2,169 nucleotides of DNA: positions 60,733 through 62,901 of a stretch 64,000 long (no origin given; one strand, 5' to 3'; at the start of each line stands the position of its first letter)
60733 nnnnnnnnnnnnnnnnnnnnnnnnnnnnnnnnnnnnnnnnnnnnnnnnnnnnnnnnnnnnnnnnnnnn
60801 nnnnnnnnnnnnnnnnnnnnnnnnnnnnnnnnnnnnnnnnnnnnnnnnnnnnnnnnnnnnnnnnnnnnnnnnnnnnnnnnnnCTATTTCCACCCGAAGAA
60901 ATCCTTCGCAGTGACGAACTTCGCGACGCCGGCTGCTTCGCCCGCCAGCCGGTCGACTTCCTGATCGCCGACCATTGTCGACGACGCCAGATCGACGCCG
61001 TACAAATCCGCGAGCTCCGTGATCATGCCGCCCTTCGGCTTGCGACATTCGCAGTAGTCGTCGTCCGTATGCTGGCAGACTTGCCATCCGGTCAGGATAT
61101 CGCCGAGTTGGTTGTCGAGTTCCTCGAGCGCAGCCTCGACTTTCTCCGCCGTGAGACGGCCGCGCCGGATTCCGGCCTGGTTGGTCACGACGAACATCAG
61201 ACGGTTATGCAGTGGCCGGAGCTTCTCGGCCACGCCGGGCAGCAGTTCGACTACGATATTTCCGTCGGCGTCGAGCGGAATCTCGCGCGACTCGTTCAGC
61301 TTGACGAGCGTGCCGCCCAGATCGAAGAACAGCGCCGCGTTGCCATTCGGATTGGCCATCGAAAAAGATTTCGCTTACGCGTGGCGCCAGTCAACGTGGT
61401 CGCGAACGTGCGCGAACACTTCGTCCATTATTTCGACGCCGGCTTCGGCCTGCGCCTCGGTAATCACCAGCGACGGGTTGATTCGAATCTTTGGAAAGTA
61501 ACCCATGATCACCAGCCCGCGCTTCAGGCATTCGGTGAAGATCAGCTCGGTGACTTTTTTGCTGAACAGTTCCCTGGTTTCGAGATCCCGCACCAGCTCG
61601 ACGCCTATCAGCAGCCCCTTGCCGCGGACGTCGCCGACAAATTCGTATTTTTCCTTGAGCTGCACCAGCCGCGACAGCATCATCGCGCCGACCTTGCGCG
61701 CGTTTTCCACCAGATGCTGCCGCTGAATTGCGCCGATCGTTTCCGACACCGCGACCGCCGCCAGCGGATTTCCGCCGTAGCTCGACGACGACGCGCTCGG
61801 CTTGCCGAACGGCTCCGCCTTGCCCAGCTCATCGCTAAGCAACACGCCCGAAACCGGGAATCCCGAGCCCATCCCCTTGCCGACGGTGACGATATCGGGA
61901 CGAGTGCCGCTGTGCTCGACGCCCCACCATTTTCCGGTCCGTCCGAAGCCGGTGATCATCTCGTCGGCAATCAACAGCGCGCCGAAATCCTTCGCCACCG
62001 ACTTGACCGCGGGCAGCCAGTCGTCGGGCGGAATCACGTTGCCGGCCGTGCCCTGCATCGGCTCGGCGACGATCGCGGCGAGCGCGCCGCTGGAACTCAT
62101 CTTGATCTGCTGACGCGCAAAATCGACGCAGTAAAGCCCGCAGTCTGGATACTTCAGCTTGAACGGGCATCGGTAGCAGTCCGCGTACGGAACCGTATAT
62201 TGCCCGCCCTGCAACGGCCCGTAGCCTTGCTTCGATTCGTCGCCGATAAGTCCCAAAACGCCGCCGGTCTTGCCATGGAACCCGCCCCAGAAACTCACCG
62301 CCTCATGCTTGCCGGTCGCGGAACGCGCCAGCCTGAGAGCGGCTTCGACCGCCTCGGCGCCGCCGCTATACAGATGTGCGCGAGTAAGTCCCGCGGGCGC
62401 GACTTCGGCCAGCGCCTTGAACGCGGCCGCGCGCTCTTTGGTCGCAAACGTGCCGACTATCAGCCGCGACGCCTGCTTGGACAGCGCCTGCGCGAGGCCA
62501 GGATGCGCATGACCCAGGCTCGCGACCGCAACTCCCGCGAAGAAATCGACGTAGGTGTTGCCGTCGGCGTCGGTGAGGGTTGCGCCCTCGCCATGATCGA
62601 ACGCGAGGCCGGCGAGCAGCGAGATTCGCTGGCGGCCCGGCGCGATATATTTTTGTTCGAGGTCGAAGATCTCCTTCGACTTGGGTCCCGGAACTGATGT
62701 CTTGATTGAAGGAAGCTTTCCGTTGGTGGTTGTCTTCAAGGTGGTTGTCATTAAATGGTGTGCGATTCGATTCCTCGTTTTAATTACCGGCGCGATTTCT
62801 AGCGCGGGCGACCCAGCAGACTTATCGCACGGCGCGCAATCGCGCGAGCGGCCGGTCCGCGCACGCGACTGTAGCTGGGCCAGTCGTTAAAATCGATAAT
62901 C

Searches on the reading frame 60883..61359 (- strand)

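Call 29: search_protein_families(library=pfam, proteins=[window:60883-61359:-], max_evalue=0.00001)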
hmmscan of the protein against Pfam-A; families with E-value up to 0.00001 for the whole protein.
window:60883-61359:- (158 aa): 3 families
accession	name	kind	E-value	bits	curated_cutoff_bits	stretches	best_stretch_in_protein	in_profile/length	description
PF08645.17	PNK3P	-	8.1e-09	35.9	22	1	11-133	4-126/161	Polynucleotide kinase 3 phosphatase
PF00702.32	Hydrolase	-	2.2e-07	31.9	26.4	0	39-144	99-191/191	haloacid dehalogenase-like hydrolase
PF13242.12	Hydrolase_like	-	2.4e-06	27.8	22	1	105-147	2-45/75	HAD-hyrolase-like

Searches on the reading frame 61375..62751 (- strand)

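Call 29: search_protein_families(library=pfam, proteins=[window:61375-62751:-], max_evalue=0.00001)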
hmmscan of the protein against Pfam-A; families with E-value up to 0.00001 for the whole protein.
window:61375-62751:- (458 aa): 1 family
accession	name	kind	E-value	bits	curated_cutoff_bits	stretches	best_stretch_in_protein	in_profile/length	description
PF00202.27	Aminotran_3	-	1.9e-93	313.8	30.5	1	50-445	12-402/403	Aminotransferase class-III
